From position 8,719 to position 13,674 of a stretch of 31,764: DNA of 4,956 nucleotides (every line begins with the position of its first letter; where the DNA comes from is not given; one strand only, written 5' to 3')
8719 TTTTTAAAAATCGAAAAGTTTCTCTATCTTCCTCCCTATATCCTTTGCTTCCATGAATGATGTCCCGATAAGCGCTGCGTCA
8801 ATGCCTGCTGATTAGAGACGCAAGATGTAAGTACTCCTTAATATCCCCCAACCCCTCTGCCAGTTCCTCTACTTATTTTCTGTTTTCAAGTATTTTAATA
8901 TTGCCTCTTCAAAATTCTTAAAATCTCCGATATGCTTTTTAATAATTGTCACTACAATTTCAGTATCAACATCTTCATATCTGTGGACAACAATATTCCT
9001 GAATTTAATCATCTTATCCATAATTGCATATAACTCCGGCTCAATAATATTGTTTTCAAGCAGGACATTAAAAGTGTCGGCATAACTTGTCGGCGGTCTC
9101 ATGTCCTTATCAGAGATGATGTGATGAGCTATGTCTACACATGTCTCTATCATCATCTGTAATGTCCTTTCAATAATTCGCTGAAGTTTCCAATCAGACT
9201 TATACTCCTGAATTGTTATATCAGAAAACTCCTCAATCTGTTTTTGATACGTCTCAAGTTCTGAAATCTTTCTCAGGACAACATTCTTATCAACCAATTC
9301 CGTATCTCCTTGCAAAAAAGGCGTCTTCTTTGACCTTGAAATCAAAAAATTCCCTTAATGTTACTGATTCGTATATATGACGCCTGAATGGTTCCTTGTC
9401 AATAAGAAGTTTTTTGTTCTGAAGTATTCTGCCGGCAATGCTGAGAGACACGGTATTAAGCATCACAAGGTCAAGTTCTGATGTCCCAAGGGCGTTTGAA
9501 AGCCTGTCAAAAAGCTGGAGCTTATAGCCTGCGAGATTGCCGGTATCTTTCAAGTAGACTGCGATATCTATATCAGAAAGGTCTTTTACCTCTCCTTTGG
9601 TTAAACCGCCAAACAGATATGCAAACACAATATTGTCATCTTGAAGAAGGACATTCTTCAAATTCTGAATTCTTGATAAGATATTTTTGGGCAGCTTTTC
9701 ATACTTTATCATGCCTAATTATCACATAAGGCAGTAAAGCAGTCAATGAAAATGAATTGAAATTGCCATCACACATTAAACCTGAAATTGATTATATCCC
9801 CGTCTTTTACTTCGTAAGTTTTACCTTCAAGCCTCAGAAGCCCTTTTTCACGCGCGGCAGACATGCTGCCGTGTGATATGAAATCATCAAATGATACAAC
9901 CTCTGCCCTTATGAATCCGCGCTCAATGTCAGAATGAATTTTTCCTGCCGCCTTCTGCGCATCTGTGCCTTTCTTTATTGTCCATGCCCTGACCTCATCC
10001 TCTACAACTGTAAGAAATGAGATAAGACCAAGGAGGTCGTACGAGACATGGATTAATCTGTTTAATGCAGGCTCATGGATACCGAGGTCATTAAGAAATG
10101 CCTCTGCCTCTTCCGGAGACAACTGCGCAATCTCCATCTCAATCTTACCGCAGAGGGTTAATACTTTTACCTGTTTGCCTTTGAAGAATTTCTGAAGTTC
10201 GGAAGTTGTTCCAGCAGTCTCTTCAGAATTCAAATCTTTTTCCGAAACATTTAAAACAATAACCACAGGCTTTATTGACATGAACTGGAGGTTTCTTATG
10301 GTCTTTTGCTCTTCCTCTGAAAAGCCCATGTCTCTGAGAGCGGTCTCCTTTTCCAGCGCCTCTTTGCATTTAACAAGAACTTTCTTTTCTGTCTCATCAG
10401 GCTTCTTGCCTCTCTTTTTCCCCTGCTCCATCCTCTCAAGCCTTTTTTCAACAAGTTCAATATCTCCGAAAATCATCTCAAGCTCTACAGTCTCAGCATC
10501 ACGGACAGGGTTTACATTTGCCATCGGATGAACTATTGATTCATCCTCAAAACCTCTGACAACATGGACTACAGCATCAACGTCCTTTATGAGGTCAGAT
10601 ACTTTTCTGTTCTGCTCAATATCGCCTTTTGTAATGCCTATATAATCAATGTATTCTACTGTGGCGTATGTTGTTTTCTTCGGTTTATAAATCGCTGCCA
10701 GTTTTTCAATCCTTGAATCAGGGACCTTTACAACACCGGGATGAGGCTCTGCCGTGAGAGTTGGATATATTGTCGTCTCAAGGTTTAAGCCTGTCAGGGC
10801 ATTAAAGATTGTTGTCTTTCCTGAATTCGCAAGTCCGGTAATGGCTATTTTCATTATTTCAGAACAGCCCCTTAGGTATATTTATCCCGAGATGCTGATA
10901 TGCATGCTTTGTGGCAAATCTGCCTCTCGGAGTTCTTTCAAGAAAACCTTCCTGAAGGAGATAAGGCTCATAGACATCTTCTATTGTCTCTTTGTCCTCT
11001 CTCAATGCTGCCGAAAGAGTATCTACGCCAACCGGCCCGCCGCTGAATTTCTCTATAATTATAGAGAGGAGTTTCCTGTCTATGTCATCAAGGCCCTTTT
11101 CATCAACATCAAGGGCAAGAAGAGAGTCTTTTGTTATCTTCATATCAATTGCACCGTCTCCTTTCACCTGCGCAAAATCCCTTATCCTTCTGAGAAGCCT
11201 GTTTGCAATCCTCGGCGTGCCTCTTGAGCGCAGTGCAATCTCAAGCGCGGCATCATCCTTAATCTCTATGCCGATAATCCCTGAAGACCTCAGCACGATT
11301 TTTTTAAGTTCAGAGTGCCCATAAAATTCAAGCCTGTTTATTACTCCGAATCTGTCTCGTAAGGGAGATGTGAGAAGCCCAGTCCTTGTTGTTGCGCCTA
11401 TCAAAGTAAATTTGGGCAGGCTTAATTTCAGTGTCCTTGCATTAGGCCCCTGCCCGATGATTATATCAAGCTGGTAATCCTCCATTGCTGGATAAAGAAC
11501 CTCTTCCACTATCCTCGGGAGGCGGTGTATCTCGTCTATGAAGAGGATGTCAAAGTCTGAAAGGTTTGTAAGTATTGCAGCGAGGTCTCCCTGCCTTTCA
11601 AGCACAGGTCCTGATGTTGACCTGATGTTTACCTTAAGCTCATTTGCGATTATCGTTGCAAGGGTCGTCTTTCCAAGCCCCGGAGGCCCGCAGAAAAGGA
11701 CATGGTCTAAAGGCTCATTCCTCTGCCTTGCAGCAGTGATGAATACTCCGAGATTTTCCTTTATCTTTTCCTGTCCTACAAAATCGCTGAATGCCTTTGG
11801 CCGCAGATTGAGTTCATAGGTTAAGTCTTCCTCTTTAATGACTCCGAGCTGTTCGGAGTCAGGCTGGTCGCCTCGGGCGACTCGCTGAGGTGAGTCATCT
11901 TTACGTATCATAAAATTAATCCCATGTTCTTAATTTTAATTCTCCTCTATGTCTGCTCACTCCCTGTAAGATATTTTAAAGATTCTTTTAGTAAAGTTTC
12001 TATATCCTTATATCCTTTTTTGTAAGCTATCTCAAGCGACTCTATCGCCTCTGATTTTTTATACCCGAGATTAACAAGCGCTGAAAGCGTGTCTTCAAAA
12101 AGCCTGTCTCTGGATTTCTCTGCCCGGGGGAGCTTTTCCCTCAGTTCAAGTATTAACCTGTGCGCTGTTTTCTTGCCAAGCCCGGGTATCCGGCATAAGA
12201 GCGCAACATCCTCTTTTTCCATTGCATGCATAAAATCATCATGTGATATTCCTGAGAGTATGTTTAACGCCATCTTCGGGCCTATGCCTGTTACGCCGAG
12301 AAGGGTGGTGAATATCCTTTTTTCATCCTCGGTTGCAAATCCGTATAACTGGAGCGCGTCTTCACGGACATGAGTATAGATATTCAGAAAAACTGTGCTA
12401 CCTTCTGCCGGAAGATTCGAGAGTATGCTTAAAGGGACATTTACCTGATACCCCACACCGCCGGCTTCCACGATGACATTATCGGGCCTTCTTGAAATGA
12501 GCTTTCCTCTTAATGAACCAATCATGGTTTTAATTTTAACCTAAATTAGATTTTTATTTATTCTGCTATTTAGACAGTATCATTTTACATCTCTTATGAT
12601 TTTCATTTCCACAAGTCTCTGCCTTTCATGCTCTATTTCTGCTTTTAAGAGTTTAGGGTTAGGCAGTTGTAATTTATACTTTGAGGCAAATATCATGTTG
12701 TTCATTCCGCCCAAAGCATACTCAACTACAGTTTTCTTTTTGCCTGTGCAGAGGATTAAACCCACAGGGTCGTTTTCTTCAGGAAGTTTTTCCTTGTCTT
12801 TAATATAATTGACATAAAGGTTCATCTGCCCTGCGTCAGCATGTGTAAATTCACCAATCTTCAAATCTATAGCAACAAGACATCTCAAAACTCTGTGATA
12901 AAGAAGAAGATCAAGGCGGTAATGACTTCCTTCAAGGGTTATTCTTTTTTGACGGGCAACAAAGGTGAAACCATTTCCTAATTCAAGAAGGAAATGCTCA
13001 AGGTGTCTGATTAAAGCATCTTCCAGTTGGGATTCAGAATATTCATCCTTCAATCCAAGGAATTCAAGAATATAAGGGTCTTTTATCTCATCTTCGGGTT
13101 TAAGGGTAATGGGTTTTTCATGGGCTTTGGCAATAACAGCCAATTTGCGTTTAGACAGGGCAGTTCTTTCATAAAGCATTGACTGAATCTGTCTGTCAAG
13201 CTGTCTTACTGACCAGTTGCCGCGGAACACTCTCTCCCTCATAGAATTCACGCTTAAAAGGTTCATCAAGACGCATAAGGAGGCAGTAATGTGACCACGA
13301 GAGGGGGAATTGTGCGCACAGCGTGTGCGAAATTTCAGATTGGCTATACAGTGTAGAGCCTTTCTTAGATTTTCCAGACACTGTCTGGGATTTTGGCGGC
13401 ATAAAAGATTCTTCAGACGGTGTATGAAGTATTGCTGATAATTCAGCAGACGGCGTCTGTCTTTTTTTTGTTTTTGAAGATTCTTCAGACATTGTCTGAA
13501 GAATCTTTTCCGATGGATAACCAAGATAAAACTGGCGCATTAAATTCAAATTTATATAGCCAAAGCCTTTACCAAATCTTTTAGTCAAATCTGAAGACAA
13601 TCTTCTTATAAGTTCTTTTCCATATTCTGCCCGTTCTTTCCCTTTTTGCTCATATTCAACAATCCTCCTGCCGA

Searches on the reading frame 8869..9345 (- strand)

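Call 8: search_protein_families(library=pfam, proteins=[window:8869-9345:-], max_evalue=0.001)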
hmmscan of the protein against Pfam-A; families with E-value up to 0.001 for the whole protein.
window:8869-9345:- (158 aa): 2 families
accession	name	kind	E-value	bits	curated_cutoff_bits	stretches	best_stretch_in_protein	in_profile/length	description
PF01934.22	HepT-like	-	1.4e-33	115.6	23.5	1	31-149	2-120/120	Ribonuclease HepT-like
PF20797.2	HepT-like_2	-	0.00016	22.2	27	0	99-154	52-108/110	HepT-like protein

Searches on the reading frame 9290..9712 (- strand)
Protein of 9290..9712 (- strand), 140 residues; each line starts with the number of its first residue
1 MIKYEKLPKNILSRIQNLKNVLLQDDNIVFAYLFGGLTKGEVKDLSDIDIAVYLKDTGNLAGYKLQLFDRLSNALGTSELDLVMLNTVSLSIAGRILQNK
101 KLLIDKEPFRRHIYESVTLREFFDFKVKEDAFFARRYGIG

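Call 8: search_protein_families(library=pfam, proteins=[window:9290-9712:-], max_evalue=0.001)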
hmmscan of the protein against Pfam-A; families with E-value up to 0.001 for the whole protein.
window:9290-9712:- (140 aa): 2 families
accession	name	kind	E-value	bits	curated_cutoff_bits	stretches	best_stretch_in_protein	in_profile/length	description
PF18765.7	Polbeta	-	9.3e-17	61.4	26.9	1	16-107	1-91/93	Polymerase beta, Nucleotidyltransferase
PF01909.29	NTP_transf_2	-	4.7e-07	30.5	21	1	16-98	2-88/93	Nucleotidyltransferase domain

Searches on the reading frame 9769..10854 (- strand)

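Call 8: search_protein_families(library=pfam, proteins=[window:9769-10854:-], max_evalue=0.001)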
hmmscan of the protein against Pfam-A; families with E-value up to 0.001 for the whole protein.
window:9769-10854:- (361 aa): 3 families
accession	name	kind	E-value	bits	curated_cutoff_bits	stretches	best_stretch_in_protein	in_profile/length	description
PF06071.19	YchF-GTPase_C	-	4.2e-37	126.6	27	1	277-360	1-84/84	Protein of unknown function (DUF933)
PF01926.29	MMR_HSR1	-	1.3e-11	45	21.9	1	2-104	1-87/113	50S ribosome-binding GTPase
PF02421.24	FeoB_N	-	6.5e-08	32.7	27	1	2-49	2-49/156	Ferrous iron transport protein B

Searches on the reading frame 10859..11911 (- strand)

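Call 8: search_protein_families(library=pfam, proteins=[window:10859-11911:-], max_evalue=0.001)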
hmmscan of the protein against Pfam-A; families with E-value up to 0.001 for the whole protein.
window:10859-11911:- (350 aa): 8 families
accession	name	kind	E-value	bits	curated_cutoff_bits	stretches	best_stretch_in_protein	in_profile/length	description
PF05496.18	RuvB_N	-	2.8e-81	271.4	27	1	36-194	1-159/159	Holliday junction DNA helicase RuvB P-loop domain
PF17864.7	AAA_lid_4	-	1.9e-30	104.9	27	1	197-270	1-74/74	RuvB AAA lid domain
PF05491.19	RuvB_C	-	2.3e-27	95.2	24.7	1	271-341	1-71/72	RuvB C-terminal winged helix domain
PF00004.35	AAA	-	1.9e-20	74.1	21.2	1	71-193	1-128/131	ATPase family associated with various cellular activities (AAA)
PF07728.20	AAA_5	-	3.2e-07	30.9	22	1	70-188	1-139/139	AAA domain (dynein-related subfamily)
PF06068.19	TIP49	-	3.1e-05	23.7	23.8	1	42-96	24-78/347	TIP49 P-loop domain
PF01078.27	Mg_chelatase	-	0.00013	21.8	20.3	0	41-89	2-43/207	Magnesium chelatase, subunit ChlI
PF13173.12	AAA_14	-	0.00021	21.8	27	1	72-152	6-95/129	AAA domain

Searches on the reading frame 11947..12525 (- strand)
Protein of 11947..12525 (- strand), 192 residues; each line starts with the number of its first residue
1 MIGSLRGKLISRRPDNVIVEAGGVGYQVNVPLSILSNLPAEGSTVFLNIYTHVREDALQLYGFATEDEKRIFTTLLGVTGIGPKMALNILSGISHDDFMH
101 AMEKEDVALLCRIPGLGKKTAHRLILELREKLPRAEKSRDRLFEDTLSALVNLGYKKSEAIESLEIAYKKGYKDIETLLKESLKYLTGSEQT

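Call 8: search_protein_families(library=pfam, proteins=[window:11947-12525:-], max_evalue=0.001)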
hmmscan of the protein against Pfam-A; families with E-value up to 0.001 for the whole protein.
window:11947-12525:- (192 aa): 6 families
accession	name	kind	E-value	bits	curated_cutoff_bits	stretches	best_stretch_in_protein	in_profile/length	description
PF01330.27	RuvA_N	-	2.2e-22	79.3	23.6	1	1-62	1-61/61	RuvA N terminal domain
PF14520.12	HHH_5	-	3.3e-17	63.1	27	1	72-130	1-57/57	Helix-hairpin-helix domain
PF07499.19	RuvA_C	-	2e-08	35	24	1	143-186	3-46/47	RuvA, C-terminal domain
PF00633.29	HHH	-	2.8e-06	27.3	24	0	75-91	13-29/30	Helix-hairpin-helix motif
PF21176.3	RecR_HhH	-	0.0007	19.8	27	0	109-128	7-26/45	RecR, helix-hairpin-helix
PF12836.13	HHH_3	-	0.0008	19.9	27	0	107-131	13-36/65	Helix-hairpin-helix motif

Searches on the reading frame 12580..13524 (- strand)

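Call 8: search_protein_families(library=pfam, proteins=[window:12580-13524:-], max_evalue=0.001)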
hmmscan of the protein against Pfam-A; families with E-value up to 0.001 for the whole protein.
window:12580-13524:- (314 aa): 1 family
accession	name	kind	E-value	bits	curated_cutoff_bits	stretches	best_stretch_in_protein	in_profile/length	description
PF06250.17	YhcG_C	-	4.2e-59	199.3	32.5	1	145-296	2-155/157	YhcG PDDEXK nuclease domain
